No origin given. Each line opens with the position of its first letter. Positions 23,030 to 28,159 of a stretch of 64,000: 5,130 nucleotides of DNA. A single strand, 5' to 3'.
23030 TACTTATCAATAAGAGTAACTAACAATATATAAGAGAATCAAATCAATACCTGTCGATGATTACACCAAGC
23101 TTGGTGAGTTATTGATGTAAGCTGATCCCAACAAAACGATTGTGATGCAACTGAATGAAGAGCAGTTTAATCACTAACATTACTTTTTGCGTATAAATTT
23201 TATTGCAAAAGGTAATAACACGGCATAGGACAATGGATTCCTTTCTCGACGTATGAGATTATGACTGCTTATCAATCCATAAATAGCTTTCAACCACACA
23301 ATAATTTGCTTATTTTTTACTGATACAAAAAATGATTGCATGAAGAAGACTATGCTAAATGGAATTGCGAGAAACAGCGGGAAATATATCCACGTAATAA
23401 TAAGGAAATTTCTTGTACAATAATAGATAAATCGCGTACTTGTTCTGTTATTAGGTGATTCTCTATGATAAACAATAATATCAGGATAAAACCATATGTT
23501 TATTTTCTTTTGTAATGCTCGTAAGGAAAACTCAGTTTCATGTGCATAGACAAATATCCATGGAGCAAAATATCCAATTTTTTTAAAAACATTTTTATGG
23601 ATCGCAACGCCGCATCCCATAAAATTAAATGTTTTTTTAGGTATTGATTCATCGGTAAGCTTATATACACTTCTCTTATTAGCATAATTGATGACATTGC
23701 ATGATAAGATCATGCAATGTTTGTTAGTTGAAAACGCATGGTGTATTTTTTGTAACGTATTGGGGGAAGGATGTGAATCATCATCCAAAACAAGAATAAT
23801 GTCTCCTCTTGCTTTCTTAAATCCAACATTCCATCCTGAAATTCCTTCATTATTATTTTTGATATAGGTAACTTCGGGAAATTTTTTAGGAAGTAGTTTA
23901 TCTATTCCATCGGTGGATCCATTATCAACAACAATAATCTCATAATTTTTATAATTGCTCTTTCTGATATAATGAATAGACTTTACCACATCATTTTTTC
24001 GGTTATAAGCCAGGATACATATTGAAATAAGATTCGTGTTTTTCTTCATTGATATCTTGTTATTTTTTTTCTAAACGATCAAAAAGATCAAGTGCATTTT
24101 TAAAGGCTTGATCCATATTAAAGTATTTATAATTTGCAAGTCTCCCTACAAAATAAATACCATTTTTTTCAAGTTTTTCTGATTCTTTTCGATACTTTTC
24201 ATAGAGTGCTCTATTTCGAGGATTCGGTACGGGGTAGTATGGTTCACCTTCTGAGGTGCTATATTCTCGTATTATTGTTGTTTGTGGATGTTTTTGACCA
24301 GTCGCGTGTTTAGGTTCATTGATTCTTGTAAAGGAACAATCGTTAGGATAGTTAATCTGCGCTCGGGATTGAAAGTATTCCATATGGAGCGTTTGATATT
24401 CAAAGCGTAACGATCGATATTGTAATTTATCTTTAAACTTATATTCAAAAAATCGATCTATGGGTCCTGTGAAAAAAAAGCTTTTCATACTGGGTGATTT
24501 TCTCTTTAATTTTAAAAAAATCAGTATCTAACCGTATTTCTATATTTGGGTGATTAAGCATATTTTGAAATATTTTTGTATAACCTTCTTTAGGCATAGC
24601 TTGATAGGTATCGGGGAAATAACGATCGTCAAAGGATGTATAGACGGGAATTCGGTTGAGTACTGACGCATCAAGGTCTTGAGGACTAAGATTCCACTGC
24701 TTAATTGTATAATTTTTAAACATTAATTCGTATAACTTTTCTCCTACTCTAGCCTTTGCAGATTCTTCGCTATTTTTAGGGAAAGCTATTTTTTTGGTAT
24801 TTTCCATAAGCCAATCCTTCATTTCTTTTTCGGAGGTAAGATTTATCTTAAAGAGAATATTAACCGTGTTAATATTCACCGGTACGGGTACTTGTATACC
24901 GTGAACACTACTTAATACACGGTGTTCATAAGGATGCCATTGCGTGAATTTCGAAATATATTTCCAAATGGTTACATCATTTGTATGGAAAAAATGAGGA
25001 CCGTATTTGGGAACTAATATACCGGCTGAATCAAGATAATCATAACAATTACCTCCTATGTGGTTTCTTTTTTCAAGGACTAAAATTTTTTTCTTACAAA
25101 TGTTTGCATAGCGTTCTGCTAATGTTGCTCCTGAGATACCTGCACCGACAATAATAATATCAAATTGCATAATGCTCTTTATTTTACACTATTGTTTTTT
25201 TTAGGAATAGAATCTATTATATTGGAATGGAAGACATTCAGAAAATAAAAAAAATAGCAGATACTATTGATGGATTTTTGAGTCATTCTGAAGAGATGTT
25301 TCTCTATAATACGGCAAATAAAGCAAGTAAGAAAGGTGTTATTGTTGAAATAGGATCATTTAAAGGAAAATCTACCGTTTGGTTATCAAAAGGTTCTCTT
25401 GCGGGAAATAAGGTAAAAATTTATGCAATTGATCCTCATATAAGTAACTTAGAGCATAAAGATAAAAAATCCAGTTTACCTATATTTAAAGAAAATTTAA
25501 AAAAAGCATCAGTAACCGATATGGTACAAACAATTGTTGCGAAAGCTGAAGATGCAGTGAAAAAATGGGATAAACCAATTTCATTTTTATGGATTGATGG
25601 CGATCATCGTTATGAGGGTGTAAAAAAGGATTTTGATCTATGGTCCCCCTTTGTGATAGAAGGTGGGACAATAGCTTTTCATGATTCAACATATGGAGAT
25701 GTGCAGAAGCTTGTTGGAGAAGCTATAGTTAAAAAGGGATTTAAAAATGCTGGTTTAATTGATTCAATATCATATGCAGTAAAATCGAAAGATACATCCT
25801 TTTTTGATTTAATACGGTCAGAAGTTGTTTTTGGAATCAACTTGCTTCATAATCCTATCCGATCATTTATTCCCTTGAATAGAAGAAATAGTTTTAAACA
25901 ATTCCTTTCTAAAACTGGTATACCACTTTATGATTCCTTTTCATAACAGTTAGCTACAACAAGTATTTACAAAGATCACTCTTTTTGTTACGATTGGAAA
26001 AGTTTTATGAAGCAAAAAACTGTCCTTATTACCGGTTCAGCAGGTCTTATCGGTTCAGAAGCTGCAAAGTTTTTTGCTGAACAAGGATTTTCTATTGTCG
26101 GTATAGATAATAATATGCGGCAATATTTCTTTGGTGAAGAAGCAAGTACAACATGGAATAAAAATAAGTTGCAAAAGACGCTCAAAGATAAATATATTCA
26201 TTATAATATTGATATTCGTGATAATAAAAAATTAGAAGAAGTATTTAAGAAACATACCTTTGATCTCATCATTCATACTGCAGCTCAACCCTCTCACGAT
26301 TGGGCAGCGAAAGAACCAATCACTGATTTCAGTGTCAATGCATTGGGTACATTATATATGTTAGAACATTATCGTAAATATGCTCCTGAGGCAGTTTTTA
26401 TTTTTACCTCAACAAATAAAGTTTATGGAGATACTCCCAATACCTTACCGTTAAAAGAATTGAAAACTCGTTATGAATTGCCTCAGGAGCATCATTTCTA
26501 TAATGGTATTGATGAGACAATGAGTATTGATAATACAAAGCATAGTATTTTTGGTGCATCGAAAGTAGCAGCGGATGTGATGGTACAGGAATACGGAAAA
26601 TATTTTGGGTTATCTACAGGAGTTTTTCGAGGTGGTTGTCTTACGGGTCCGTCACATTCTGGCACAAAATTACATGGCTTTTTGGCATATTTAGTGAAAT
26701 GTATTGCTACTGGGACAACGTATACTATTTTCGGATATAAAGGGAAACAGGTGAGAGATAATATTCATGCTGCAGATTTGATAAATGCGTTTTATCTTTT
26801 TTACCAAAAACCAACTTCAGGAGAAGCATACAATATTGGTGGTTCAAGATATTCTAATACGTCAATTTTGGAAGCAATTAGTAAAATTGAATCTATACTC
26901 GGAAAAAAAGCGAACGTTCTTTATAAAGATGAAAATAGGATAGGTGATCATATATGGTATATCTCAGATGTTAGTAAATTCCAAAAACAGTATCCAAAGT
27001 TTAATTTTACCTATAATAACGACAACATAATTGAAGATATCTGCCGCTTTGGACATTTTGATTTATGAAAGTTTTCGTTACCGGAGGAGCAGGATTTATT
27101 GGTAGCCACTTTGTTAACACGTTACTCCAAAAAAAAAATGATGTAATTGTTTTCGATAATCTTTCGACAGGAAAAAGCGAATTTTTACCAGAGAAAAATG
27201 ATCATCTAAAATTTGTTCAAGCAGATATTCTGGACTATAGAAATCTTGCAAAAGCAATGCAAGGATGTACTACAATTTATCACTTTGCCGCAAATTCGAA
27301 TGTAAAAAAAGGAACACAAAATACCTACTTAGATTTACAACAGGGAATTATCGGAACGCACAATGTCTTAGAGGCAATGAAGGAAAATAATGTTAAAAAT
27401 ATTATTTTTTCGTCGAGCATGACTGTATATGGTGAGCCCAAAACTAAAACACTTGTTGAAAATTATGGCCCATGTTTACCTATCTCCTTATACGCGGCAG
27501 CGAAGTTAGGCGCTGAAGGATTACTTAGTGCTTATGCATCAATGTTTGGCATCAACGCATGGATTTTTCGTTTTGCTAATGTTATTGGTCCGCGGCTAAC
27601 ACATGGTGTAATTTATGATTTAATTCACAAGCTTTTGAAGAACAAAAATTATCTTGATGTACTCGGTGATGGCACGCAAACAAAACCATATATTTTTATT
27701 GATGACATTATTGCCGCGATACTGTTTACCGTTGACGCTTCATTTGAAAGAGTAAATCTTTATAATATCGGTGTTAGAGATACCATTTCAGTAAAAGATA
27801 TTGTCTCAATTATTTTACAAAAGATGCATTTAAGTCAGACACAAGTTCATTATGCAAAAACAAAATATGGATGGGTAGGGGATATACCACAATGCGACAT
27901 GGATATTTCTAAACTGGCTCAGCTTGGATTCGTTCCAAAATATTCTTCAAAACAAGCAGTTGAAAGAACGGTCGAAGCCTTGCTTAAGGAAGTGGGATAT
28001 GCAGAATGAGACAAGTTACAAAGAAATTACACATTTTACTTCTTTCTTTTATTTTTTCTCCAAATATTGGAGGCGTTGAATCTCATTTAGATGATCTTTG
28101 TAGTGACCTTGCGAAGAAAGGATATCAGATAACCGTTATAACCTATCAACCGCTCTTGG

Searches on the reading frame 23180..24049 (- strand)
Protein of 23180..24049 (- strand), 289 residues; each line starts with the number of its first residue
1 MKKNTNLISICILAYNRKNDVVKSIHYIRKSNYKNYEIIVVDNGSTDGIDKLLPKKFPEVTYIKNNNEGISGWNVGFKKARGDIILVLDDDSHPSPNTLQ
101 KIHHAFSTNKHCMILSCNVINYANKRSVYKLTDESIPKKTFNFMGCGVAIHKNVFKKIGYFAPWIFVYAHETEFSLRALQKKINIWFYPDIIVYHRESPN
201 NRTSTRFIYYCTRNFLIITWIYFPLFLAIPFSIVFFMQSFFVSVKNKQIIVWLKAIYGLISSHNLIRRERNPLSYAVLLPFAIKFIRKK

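Call 54: search_protein_families(library=pfam, proteins=[window:23180-24049:-], max_evalue=0.001)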
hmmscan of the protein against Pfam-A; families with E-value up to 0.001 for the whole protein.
window:23180-24049:- (289 aa): 4 families
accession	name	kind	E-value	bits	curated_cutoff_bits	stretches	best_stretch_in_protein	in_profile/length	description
PF00535.33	Glycos_transf_2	-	2.6e-24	86.5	23.3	1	9-152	1-161/168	Glycosyl transferase family 2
PF13641.12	Glyco_tranf_2_3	-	1.1e-11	45.6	27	1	8-200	3-216/230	Glycosyltransferase like family 2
PF13632.12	Glyco_trans_2_3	-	2e-08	34.7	27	1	84-252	1-186/198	Glycosyl transferase family group 2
PF10111.15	Glyco_tranf_2_2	-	1.3e-05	25.3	27.3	1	10-113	4-118/276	Glycosyltransferase like family 2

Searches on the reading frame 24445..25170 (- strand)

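Call 54: search_protein_families(library=pfam, proteins=[window:24445-25170:-], max_evalue=0.001)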
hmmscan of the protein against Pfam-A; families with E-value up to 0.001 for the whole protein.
window:24445-25170:- (241 aa): 3 families
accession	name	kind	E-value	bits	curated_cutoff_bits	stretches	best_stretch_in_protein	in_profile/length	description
PF03275.19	GLF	-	5.5e-31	108.3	26.3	1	150-234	2-87/203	UDP-galactopyranose mutase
PF13450.12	NAD_binding_8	-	7.8e-16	58.6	21.9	1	7-73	1-66/68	NAD(P)-binding Rossmann-like domain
PF01946.23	Thi4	-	0.0005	19.8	26.2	1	2-41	17-56/235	Thi4 family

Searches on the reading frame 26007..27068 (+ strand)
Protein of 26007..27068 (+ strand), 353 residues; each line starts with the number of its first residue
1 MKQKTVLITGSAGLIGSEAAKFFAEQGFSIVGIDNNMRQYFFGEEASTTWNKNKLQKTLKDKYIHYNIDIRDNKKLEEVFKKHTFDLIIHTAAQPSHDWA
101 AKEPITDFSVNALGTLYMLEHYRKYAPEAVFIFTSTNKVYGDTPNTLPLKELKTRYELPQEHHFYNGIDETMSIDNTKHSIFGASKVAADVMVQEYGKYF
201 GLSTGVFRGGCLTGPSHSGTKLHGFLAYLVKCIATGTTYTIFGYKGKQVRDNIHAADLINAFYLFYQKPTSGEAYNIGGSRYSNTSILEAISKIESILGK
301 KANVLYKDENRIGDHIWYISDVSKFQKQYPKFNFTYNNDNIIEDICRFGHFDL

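Call 25: search_protein_families(library=pfam, proteins=[window:26007-27068:+], max_evalue=0.001)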
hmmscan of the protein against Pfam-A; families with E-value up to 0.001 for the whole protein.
window:26007-27068:+ (353 aa): 6 families
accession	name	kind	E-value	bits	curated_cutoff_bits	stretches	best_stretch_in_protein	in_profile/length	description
PF01370.27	Epimerase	-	4.7e-41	141.2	20.9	1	6-278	1-240/240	NAD dependent epimerase/dehydratase family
PF16363.11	GDP_Man_Dehyd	-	1.6e-31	110.4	27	1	7-294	1-266/332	GDP-mannose 4,6 dehydratase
PF04321.23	RmlD_sub_bind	-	2.7e-12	46.8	27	1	5-143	2-108/287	RmlD substrate binding domain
PF02719.21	Polysacc_synt_2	-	6.8e-11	42.3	20.2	1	6-139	1-131/293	Polysaccharide biosynthesis protein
PF07993.18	NAD_binding_4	-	3.5e-09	36.6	20.1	1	83-247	87-244/258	Male sterility protein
PF00106.31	adh_short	-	1.8e-05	24.7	26.6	1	4-119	1-116/195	short chain dehydrogenase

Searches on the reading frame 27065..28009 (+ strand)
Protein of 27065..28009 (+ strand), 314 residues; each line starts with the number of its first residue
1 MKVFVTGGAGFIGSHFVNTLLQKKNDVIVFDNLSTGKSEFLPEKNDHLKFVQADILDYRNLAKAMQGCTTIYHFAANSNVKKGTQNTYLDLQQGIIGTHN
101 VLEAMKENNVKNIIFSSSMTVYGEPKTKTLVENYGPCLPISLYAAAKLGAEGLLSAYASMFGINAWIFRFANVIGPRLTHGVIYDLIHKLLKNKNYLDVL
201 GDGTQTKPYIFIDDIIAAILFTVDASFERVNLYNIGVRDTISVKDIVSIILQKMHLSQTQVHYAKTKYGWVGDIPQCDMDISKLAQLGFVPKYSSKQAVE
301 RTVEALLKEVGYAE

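Call 25: search_protein_families(library=pfam, proteins=[window:27065-28009:+], max_evalue=0.001)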
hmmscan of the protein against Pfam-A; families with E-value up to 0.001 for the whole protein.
window:27065-28009:+ (314 aa): 9 families
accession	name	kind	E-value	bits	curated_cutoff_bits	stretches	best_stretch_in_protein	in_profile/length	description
PF01370.27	Epimerase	-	1.7e-50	172.1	20.9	1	3-236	1-240/240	NAD dependent epimerase/dehydratase family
PF16363.11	GDP_Man_Dehyd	-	7.2e-43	147.7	27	1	4-301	1-331/332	GDP-mannose 4,6 dehydratase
PF01073.25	3Beta_HSD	-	1.3e-22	80.5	22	1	5-220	2-226/280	3-beta hydroxysteroid dehydrogenase/isomerase family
PF02719.21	Polysacc_synt_2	-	4.8e-16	59.2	20.2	1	3-220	1-214/293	Polysaccharide biosynthesis protein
PF13460.12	NAD_binding_10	-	2e-15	57.6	27.2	1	7-154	1-131/184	NAD(P)H-binding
PF04321.23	RmlD_sub_bind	-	1.2e-12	48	27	1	1-305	1-284/287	RmlD substrate binding domain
PF07993.18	NAD_binding_4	-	6.3e-09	35.8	20.1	1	5-179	1-213/258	Male sterility protein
PF05368.20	NmrA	-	1.3e-07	31.9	27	1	2-119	4-108/298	NmrA-like family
PF00106.31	adh_short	-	1.4e-05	25.2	26.6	0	3-70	3-73/195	short chain dehydrogenase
